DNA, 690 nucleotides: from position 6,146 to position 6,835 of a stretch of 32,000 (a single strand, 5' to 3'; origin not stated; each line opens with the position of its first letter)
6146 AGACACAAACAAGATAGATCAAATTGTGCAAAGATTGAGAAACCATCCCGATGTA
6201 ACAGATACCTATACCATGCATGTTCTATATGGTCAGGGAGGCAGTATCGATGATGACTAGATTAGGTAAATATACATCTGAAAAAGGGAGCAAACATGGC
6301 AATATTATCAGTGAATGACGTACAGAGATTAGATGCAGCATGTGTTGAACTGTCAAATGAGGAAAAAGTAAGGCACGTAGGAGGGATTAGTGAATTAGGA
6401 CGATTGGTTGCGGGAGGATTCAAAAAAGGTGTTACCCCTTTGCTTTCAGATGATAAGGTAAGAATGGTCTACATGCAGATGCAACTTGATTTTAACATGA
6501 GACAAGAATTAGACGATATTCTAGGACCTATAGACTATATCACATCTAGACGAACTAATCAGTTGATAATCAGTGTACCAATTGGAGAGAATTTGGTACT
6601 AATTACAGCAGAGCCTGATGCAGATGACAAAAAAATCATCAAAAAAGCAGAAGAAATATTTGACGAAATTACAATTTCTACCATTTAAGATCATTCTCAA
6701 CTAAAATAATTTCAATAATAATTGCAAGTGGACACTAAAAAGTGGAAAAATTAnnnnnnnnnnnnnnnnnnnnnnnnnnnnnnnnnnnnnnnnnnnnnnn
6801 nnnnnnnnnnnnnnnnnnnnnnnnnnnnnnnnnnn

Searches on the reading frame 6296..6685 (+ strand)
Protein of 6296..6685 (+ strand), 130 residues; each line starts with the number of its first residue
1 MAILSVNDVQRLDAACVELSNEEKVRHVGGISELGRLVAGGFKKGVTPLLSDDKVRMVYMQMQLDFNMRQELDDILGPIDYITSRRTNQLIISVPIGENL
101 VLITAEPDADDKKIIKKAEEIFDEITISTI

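Call 39: search_protein_families(library=pfam, proteins=[window:6296-6685:+], max_evalue=0.0001)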
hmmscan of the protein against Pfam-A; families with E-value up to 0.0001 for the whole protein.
window:6296-6685:+ (130 aa): 1 family
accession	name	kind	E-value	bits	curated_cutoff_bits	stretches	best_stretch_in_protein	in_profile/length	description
PF20364.3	DUF6659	-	1.3e-12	48.4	27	1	9-119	6-120/131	Family of unknown function (DUF6659)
